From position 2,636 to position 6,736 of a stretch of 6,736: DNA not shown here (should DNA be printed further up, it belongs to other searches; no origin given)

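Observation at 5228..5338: Anchor-KKRK-signal-peptide junction with no stop codon inside the giant ORF: fused tandem genes or a three-TM protein with two ectodomains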

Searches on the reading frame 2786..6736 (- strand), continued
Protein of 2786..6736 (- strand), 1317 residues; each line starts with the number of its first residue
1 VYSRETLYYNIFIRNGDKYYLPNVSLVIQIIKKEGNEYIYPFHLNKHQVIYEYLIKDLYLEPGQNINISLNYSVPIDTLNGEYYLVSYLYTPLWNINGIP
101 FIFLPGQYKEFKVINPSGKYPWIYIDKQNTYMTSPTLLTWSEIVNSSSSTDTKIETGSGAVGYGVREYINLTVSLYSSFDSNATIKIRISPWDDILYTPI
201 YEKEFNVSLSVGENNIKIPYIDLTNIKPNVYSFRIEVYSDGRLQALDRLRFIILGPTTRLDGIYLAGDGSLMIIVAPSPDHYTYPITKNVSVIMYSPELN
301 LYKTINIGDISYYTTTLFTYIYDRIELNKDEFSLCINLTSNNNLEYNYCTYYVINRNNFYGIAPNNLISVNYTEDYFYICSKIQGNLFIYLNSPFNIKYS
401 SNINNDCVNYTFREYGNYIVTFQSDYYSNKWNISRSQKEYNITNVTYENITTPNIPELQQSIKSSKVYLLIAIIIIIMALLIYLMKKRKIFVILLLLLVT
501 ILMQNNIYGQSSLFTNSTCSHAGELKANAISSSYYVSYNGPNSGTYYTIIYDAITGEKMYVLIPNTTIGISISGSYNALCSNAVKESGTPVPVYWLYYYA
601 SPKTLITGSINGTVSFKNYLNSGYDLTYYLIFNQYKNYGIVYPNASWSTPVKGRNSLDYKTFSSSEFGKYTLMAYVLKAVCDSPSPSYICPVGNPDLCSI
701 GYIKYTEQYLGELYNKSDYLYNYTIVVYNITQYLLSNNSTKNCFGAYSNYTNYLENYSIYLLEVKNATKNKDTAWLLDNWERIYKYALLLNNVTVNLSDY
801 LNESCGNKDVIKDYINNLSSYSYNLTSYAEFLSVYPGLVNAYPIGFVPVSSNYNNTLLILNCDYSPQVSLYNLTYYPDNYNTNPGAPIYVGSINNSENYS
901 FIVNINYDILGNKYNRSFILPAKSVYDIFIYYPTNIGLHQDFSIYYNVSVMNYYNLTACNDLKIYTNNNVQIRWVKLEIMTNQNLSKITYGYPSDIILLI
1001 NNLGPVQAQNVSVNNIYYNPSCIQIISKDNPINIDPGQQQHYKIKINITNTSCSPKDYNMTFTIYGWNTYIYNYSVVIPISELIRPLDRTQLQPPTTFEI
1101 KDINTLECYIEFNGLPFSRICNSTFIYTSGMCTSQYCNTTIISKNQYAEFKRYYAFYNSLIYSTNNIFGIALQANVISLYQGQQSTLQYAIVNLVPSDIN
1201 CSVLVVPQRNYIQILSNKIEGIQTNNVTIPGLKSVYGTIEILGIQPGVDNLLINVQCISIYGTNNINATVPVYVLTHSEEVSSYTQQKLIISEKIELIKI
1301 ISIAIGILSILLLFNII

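Call 67: find_encoding_contigs(protein=P0019, flank=7000, max_places=2)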
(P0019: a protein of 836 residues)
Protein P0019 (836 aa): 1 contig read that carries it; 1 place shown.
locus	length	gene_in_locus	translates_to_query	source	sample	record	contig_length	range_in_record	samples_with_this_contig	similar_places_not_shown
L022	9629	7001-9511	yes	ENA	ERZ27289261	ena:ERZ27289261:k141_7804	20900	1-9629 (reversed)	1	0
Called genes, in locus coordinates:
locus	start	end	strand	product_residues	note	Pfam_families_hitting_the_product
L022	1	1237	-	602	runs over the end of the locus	PF04566:RNA_pol_Rpb2_4, PF04567:RNA_pol_Rpb2_5 (weak), PF00562:RNA_pol_Rpb2_6, PF04560:RNA_pol_Rpb2_7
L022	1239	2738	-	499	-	PF04563:RNA_pol_Rpb2_1, PF04561:RNA_pol_Rpb2_2, PF04565:RNA_pol_Rpb2_3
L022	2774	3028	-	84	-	PF01191:RNA_pol_Rpb5_C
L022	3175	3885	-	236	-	-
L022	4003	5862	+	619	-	PF00493:MCM (faint), PF05496:RuvB_N (faint), PF20030:bpMoxR (weak), PF01078:Mg_chelatase, PF00158:Sigma54_activat, PF20436:LonB_AAA-LID, PF05362:Lon_C, PF13541:ChlI, +4 more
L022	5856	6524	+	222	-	-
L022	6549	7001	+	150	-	-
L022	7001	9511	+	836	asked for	-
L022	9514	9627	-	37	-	?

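Call 77: find_homologous_proteins(query=A5, max_evalue=0.00001)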
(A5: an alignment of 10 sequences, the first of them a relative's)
Query A5 (10 sequences) (544 aa, profile of the alignment): 18 proteins with E <= 0.00001 among 8000 candidates.
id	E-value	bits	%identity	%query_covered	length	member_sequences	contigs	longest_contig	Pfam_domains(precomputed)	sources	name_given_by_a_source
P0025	4.6e-212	723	35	92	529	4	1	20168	-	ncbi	-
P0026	8.5e-203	693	42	69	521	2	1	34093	-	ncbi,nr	ncbi:MAG: hypothetical protein HYX24_03625 [Candidatus Aenigmarchaeota archaeon]|nr:hypothetical pro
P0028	5.3e-201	687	100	100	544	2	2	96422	-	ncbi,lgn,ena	-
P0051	1.0e-194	666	37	88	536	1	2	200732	-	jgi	jgi:hypothetical protein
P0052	3.8e-191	654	86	100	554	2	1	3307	-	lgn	-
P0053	3.5e-175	602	33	98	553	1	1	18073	-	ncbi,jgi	-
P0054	6.3e-174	597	32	92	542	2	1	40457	-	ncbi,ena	-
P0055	1.1e-165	570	37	85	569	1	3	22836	PF00746.27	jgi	jgi:LPXTG-motif cell wall-anchored protein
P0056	3.4e-163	562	34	97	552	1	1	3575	-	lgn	-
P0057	4.8e-163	562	35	88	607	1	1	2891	-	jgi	jgi:hypothetical protein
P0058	5.4e-159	548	39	67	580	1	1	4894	-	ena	-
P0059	3.2e-154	532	46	99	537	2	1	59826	-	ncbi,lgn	-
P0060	2.6e-152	526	36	83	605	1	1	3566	-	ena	-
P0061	1.4e-150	520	36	84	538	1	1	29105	-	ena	-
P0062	1.2e-148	514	38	83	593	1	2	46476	-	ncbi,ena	-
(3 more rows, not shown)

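Call 78: find_encoding_contigs(protein=P0026, flank=6000, max_places=2)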
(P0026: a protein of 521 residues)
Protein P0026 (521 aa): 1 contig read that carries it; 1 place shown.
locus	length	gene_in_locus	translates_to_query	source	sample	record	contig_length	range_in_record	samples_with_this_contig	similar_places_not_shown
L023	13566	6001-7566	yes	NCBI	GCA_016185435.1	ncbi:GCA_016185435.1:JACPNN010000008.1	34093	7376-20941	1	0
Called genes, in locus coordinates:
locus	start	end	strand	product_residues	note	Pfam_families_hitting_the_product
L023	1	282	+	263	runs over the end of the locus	PF09754:PAC2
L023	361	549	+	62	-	PF01192:RNA_pol_Rpb6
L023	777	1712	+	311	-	PF01916:DS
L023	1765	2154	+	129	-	PF21485:IF5A-like_N, PF01287:eIF-5a (weak)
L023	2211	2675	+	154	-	PF00583:Acetyltransf_1, PF13673:Acetyltransf_10, PF13508:Acetyltransf_7, PF14542:Acetyltransf_CG (faint)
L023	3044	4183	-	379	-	PF01063:Aminotran_4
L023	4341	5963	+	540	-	PF06418:CTP_synth_N, PF00117:GATase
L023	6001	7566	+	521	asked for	-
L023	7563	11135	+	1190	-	-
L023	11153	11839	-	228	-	PF02732:ERCC4, PF14520:HHH_5 (weak)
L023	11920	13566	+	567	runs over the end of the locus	-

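Call 87: search_protein_families(library=pfam, proteins=[L014:3567-6869:+, L019:8646-12644:+, L021:8590-11583:+, L023:7563-11132:+, P0019, P0013, P0028, P0004], max_evalue=0.01)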
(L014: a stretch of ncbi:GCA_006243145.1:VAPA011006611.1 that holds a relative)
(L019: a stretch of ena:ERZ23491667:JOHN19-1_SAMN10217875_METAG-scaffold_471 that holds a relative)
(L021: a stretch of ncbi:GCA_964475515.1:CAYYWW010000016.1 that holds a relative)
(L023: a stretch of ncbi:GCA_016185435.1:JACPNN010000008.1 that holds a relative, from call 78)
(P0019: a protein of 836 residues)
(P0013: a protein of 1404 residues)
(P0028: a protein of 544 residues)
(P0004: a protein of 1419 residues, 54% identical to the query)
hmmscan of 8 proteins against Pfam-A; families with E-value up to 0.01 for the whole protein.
L014:3567-6869:+ (1101 aa): 0 families

L019:8646-12644:+ (1333 aa): 3 families
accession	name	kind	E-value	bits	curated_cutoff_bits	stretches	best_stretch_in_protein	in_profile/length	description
PF10102.14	DUF2341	-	2.7e-10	41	23.4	1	71-136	1-65/84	Domain of unknown function (DUF2341)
PF13385.13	Laminin_G_3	-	4.2e-07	30.7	27.6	1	191-352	4-150/151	Concanavalin A-like lectin/glucanases superfamily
PF02412.23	TSP_3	-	0.0018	18.4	25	1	475-493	14-32/36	Thrombospondin type 3 repeat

L021:8590-11583:+ (998 aa): 2 families
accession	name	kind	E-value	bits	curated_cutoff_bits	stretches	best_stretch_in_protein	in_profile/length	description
PF00927.28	Transglut_C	-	0.0014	19.2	26.6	1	876-943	11-83/106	Transglutaminase family, C-terminal ig like domain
PF02412.23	TSP_3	-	0.008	16.3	25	1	128-146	14-32/36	Thrombospondin type 3 repeat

L023:7563-11132:+ (1190 aa): 4 families
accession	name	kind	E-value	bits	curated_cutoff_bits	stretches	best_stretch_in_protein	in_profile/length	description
PF24893.1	DUF7743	-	0.0011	19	27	0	679-774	2-100/120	Domain of unknown function (DUF7743)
PF10983.13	DUF2793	-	0.0012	19.1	27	0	235-291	22-80/87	Protein of unknown function (DUF2793)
PF17957.7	Big_7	-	0.0026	18.8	24.1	0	108-166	3-59/70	Bacterial Ig domain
PF08116.16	Toxin_29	-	0.0075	16.7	25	1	27-51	4-28/31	PhTx neurotoxin family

P0019 (836 aa): 0 families

P0013 (1404 aa): 0 families

P0028 (544 aa): 0 families

P0004 (1419 aa): 0 families
